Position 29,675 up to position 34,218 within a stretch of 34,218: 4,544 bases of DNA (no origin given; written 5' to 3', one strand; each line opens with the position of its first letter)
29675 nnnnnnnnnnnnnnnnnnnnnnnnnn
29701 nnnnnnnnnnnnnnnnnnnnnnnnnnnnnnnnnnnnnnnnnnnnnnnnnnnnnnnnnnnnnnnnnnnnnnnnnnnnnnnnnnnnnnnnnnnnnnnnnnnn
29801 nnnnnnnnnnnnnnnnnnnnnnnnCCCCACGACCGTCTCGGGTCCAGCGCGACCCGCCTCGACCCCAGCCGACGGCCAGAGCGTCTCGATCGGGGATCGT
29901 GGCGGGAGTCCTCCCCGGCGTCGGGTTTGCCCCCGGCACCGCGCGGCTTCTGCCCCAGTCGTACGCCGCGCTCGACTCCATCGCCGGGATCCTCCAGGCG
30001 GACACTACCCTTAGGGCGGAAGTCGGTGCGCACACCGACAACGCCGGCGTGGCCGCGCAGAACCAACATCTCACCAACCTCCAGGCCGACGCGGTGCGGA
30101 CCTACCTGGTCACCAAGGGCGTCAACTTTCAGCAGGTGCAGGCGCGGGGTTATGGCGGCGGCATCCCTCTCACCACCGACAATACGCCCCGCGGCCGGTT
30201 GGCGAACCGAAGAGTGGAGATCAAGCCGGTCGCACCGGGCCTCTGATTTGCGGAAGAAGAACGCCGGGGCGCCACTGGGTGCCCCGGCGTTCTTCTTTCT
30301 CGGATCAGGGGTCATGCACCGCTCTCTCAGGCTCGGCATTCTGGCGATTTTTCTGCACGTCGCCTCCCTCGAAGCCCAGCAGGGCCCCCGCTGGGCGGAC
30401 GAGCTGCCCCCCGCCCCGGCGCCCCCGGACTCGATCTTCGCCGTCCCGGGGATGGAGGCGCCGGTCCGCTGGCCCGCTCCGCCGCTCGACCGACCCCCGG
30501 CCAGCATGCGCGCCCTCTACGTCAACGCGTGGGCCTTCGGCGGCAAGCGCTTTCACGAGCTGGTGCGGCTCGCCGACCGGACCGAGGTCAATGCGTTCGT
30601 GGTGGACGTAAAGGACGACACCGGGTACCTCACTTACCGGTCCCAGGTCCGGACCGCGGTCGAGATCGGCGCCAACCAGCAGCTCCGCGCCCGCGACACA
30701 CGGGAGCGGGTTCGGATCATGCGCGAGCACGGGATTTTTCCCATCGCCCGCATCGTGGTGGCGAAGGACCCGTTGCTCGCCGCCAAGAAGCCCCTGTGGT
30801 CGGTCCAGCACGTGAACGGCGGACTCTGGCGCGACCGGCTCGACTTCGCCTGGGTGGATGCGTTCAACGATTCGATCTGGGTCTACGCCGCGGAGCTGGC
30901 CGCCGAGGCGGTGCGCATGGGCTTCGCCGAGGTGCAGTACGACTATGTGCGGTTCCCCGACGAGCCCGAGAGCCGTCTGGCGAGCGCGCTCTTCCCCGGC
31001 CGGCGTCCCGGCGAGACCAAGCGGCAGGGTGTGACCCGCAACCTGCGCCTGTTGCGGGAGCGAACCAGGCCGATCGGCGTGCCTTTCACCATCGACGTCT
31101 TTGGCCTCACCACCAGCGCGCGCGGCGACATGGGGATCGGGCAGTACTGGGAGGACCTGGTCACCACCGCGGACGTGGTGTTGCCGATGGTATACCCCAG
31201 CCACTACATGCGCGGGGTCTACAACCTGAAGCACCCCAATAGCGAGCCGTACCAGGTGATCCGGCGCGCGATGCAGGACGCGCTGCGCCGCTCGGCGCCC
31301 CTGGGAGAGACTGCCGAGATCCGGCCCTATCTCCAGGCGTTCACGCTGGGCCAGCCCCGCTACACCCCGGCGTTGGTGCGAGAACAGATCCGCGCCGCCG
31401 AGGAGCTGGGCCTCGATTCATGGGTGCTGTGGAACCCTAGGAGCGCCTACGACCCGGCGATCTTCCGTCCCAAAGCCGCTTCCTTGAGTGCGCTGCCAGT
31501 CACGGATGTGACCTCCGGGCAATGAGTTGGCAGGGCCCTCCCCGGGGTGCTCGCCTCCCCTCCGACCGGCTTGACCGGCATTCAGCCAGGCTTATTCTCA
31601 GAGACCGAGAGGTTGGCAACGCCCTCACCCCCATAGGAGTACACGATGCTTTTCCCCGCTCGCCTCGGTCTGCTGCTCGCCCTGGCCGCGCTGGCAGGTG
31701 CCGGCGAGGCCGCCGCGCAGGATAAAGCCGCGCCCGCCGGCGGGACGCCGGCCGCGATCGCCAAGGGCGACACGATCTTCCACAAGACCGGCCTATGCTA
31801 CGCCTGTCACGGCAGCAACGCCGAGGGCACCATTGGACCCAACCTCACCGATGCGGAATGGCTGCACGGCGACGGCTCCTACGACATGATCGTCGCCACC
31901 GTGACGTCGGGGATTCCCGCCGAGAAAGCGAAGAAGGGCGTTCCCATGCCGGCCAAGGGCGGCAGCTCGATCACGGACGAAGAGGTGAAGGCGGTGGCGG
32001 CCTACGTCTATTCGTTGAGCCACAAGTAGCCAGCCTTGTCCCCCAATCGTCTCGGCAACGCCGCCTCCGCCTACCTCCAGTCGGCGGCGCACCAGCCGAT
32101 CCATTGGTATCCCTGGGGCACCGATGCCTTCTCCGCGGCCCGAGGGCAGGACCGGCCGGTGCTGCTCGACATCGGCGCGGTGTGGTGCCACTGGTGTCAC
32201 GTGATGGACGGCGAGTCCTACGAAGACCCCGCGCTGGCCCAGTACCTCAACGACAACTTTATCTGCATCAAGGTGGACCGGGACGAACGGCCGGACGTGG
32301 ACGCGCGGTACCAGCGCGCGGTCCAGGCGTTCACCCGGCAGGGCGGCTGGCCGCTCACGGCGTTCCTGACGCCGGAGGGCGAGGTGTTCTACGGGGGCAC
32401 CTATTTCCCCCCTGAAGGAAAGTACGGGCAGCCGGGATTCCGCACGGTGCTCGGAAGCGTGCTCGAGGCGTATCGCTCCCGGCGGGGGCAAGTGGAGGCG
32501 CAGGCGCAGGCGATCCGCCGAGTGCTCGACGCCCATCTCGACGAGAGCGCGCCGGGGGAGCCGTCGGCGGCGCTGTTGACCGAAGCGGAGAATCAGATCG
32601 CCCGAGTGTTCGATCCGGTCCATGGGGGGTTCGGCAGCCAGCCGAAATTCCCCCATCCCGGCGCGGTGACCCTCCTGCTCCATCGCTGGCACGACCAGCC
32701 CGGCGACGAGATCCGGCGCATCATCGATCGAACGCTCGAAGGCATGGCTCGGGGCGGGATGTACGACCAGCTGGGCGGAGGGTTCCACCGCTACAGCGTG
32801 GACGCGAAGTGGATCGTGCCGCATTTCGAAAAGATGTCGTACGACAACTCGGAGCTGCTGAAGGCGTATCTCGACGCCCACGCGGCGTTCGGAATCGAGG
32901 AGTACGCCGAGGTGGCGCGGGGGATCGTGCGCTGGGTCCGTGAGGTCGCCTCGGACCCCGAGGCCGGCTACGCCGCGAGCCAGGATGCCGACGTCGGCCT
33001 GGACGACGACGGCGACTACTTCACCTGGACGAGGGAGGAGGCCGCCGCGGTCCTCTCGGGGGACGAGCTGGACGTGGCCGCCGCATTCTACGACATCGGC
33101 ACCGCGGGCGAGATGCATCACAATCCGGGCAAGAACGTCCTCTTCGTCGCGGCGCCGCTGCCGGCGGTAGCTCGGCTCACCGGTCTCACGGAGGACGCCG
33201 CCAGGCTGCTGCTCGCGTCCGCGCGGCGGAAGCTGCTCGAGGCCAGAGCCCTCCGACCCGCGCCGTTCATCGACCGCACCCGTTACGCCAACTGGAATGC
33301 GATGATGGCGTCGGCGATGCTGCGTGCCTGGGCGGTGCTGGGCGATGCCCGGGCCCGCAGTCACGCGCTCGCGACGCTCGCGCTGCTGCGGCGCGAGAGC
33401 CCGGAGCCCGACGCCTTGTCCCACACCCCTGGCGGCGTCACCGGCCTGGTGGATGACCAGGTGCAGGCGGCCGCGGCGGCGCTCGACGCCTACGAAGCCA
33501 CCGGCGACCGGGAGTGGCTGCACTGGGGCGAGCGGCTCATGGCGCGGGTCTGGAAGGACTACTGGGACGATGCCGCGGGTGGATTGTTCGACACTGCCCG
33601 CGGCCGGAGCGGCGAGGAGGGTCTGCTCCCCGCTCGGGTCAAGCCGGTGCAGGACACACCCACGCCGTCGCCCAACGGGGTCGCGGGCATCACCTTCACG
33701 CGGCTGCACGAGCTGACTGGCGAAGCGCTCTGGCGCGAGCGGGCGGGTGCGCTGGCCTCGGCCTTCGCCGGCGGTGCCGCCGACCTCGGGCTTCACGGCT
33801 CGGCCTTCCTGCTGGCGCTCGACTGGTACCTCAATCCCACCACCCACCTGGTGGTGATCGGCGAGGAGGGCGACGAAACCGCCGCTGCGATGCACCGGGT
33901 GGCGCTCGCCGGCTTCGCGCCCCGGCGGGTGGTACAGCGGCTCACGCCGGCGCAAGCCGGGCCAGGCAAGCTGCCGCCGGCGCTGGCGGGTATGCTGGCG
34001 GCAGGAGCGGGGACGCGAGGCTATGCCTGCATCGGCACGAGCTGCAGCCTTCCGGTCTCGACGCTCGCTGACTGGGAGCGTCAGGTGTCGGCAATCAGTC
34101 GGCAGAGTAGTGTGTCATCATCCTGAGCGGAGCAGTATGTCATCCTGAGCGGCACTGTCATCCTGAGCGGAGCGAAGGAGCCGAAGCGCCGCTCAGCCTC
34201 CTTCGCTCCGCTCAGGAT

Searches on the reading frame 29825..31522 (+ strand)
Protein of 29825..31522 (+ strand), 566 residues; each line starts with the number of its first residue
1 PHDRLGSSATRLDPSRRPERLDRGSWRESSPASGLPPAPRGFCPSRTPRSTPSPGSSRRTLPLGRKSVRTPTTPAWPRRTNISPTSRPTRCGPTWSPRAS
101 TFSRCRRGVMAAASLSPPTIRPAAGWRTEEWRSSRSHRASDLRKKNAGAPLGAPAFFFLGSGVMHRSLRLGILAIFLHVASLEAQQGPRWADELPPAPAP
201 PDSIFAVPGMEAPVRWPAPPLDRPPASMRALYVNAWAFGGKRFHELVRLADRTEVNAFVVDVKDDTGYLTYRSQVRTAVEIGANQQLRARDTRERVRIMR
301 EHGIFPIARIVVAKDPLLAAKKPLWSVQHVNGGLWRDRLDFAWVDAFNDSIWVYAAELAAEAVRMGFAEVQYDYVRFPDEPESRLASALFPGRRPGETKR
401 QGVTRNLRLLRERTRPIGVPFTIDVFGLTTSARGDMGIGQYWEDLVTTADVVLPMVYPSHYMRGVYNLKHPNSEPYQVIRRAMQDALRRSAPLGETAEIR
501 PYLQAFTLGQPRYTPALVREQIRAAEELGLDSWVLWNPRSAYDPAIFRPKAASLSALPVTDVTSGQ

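Call 71: search_protein_families(library=pfam, proteins=[window:29825-31522:+], max_evalue=0.0001)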
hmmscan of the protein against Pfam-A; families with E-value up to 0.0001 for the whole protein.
window:29825-31522:+ (566 aa): 2 families
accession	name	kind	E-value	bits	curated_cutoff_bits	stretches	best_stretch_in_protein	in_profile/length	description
PF13200.12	DUF4015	-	3.9e-94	315.7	27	1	230-542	1-313/313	Putative glycosyl hydrolase domain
PF14871.12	GHL6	-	5.6e-05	23.8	35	0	245-334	4-88/132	Hypothetical glycosyl hydrolase 6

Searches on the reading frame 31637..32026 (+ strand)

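Call 71: search_protein_families(library=pfam, proteins=[window:31637-32026:+], max_evalue=0.0001)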
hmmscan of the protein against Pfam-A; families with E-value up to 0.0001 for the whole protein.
window:31637-32026:+ (130 aa): 2 families
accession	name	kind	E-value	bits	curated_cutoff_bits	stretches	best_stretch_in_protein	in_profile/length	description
PF13442.11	Cytochrome_CBB3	-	5.1e-12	46.4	27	1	39-124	1-68/68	Cytochrome C oxidase, cbb3-type, subunit III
PF00034.26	Cytochrom_C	-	2.6e-10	41.9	21.3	1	41-127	1-89/90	Cytochrome c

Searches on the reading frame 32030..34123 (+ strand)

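Call 71: search_protein_families(library=pfam, proteins=[window:32030-34123:+], max_evalue=0.0001)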
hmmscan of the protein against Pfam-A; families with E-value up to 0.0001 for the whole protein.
window:32030-34123:+ (698 aa): 3 families
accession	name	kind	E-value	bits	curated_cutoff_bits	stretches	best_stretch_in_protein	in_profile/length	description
PF03190.21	Thioredox_DsbH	-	1.3e-67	227.3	27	1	6-166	2-162/163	Protein of unknown function, DUF255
PF13899.12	Thioredoxin_7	-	4.3e-12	46.4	27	1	26-115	2-83/83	Thioredoxin-like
PF03663.20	Glyco_hydro_76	-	9.3e-07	29.1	25.9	1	419-520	33-138/366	Glycosyl hydrolase family 76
